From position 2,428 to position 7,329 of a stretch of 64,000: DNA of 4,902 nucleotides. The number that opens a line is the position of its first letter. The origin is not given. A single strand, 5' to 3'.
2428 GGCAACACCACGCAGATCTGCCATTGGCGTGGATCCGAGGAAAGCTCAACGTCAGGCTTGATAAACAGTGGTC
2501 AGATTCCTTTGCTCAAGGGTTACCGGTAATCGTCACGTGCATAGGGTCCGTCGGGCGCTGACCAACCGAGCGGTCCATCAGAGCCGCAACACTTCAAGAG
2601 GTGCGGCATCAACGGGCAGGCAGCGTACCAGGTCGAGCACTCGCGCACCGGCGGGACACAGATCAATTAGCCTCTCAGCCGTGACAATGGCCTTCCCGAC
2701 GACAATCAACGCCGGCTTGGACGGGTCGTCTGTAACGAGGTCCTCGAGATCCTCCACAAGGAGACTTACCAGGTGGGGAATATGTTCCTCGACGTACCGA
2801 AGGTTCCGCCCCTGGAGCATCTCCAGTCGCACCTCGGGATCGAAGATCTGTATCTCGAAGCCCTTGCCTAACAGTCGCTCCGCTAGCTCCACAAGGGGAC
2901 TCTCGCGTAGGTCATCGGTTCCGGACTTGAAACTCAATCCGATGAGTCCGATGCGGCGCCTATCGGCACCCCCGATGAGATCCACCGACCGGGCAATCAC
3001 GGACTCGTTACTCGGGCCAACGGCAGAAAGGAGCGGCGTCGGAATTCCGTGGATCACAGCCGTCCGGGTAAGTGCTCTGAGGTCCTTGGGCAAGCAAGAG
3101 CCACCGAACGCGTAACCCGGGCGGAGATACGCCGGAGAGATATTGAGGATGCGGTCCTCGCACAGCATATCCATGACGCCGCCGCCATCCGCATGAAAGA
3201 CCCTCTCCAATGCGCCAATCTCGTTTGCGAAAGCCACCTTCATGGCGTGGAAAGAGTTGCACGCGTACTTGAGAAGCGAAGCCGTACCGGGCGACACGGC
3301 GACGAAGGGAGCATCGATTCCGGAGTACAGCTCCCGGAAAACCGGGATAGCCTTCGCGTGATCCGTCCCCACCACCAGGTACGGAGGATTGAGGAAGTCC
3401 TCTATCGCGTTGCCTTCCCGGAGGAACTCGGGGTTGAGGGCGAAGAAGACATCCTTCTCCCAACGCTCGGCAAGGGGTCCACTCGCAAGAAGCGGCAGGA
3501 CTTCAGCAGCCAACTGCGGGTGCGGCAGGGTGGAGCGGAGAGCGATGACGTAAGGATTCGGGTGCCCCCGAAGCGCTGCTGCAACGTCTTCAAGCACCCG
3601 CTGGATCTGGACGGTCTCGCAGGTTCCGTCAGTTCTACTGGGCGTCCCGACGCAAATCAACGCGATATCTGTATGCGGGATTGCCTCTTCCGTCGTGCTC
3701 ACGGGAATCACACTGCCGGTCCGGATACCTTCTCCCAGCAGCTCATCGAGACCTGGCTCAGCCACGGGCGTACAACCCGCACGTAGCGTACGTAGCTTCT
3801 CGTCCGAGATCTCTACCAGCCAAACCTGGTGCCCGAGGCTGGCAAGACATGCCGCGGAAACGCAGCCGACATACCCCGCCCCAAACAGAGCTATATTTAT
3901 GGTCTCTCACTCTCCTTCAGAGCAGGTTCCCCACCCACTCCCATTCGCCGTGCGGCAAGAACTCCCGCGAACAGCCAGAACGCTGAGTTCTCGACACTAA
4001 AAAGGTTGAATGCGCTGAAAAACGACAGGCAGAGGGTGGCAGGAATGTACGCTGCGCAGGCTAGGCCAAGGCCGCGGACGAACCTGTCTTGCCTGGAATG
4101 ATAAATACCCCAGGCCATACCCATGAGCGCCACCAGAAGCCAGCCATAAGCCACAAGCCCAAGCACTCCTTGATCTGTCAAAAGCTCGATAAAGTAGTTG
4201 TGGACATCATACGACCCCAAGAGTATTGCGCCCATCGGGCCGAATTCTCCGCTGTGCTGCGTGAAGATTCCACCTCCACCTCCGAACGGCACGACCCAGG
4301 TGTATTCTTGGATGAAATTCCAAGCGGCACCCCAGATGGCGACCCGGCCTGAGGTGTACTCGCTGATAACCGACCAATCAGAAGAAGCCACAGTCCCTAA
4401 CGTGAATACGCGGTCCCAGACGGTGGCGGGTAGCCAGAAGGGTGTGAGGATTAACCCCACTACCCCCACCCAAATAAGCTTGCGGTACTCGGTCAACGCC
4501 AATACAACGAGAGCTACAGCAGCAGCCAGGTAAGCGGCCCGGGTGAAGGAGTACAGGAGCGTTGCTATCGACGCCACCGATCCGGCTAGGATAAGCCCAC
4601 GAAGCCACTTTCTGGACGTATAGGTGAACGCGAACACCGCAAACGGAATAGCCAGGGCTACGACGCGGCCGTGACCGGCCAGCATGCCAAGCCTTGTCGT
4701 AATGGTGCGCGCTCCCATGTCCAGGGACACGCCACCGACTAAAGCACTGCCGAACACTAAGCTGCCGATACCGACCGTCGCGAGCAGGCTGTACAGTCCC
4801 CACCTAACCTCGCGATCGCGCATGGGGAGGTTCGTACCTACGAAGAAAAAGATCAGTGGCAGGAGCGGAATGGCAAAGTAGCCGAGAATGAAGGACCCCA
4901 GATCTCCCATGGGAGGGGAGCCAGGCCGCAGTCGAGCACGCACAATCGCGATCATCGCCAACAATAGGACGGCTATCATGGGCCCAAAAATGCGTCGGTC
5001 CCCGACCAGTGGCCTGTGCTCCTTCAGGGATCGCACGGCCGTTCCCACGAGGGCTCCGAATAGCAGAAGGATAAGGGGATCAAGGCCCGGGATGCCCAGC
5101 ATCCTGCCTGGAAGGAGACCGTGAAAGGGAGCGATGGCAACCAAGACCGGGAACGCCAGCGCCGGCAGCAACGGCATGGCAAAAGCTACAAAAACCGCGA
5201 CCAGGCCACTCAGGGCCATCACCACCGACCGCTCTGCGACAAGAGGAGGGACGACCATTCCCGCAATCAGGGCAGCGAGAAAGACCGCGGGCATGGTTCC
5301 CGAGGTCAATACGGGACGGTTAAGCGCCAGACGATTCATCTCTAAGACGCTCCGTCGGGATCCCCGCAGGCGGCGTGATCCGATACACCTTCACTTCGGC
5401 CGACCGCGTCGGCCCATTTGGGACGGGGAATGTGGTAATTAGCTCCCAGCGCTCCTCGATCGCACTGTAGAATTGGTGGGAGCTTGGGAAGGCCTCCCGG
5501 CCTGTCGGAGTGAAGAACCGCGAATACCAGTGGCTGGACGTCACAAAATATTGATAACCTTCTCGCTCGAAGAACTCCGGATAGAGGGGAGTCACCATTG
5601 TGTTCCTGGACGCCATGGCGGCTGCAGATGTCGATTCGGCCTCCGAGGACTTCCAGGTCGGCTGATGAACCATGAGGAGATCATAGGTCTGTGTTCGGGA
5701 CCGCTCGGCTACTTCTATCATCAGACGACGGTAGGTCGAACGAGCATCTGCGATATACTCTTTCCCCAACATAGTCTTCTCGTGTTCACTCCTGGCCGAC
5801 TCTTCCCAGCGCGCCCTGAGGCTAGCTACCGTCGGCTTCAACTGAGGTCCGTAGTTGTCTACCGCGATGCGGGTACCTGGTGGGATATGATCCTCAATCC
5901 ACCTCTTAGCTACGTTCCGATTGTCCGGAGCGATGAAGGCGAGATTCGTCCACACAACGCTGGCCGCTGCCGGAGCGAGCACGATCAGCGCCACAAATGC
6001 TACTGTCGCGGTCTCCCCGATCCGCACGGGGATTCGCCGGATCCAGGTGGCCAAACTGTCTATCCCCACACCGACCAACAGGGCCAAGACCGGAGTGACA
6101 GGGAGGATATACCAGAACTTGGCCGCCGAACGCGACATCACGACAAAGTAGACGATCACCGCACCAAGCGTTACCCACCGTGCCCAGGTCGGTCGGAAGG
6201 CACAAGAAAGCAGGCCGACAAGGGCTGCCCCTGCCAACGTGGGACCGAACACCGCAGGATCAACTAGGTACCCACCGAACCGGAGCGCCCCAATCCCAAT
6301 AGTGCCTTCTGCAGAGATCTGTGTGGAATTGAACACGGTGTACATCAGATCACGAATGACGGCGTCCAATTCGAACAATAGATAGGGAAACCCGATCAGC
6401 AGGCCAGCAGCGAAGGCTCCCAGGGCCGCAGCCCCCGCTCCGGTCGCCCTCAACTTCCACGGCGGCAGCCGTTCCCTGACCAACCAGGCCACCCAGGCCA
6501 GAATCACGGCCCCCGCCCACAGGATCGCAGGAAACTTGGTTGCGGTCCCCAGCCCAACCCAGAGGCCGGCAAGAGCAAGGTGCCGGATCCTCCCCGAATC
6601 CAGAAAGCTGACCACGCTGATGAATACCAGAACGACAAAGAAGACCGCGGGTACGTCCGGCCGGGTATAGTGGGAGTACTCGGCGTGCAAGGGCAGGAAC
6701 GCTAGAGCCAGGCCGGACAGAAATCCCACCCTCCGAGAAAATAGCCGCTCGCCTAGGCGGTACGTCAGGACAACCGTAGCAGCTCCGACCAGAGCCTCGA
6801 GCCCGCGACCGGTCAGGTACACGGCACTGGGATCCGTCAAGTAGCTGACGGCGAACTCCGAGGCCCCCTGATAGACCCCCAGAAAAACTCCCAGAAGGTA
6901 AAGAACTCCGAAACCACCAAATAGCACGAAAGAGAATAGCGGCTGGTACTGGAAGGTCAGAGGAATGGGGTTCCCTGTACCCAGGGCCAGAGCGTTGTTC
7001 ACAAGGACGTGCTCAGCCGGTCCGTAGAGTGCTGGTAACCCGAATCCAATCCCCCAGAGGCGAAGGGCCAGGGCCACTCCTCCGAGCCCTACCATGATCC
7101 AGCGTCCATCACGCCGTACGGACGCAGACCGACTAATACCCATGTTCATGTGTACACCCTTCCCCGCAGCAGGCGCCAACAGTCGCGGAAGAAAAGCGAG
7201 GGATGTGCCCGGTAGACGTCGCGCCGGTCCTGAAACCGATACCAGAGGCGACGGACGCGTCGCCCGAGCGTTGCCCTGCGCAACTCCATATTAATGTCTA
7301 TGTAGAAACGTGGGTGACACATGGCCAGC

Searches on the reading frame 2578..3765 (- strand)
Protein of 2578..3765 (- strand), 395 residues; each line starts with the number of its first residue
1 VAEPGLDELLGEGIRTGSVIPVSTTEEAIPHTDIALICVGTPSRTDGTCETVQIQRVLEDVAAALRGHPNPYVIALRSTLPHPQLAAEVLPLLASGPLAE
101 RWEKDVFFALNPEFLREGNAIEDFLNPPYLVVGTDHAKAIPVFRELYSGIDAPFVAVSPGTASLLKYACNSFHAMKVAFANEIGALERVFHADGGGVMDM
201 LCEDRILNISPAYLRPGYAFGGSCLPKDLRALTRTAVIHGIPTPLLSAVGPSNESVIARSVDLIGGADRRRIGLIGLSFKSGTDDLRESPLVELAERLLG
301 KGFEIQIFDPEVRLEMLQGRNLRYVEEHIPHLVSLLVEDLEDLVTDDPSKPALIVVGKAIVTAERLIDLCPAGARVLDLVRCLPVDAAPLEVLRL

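Call 60: search_protein_families(library=pfam, proteins=[window:2578-3765:-], max_evalue=0.00001)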
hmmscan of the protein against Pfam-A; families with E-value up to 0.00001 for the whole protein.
window:2578-3765:- (395 aa): 3 families
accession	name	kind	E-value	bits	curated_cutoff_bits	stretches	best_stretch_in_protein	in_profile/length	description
PF00984.24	UDPG_MGDP_dh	-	3e-22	79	25.4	1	161-254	2-93/94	UDP-glucose/GDP-mannose dehydrogenase family, central domain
PF03721.20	UDPG_MGDP_dh_N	-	3.1e-21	76.2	27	1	2-143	47-184/187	UDP-glucose/GDP-mannose dehydrogenase family, NAD binding domain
PF03720.21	UDPG_MGDP_dh_C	-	3e-11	44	30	1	274-326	2-56/103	UDP-glucose/GDP-mannose dehydrogenase family, UDP binding domain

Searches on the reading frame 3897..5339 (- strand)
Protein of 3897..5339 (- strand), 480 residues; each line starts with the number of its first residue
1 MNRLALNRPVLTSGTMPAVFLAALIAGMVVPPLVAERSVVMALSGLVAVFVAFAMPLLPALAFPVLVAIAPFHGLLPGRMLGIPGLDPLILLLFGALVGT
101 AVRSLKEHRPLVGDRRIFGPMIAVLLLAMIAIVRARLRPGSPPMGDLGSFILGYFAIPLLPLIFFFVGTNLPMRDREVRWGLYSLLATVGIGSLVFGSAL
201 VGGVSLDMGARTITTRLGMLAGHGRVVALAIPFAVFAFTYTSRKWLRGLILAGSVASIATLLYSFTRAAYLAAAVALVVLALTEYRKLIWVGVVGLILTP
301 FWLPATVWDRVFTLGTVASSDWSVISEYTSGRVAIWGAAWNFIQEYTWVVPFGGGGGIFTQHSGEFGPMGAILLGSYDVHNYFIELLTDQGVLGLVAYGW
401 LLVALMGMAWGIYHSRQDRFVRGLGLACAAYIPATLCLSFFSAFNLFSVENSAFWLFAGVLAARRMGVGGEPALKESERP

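Call 60: search_protein_families(library=pfam, proteins=[window:3897-5339:-], max_evalue=0.00001)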
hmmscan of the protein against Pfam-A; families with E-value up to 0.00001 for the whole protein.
window:3897-5339:- (480 aa): 1 family
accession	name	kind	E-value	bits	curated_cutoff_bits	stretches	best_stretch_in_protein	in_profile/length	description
PF04932.20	Wzy_C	-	1e-13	51.8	31.7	1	253-398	2-148/149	O-Antigen ligase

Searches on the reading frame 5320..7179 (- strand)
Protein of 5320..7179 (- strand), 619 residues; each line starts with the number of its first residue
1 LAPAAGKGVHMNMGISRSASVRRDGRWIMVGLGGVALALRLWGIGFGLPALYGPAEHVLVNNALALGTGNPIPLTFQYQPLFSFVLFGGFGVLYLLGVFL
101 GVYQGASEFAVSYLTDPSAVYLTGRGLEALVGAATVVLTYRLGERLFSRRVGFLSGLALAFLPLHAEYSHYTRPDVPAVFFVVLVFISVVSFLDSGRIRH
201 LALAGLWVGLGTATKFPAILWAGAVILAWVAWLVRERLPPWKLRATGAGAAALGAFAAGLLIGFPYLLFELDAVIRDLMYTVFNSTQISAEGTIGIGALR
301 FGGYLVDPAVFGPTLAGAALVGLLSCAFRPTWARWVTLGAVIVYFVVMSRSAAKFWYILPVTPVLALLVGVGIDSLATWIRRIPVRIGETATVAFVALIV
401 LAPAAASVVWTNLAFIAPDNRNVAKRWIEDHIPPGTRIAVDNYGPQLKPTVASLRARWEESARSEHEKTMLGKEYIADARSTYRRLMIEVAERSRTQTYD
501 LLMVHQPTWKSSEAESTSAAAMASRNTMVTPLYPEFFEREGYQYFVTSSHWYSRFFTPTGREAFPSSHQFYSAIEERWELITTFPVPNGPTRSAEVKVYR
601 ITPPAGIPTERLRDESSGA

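Call 60: search_protein_families(library=pfam, proteins=[window:5320-7179:-], max_evalue=0.00001)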
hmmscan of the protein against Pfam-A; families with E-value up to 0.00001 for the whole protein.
window:5320-7179:- (619 aa): 2 families
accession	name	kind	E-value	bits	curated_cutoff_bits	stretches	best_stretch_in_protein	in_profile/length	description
PF13231.12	PMT_2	-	1.2e-14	55.2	26.1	1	127-236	27-135/160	Dolichyl-phosphate-mannose-protein mannosyltransferase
PF02366.24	PMT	-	7.5e-09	35.9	22.7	1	93-237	52-204/245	Dolichyl-phosphate-mannose-protein mannosyltransferase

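Call 79: search_protein_families(library=ncbifam, proteins=[window:5320-7179:-], max_evalue=1e-8)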
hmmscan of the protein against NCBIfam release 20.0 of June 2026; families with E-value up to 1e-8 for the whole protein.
window:5320-7179:- (619 aa): 0 families
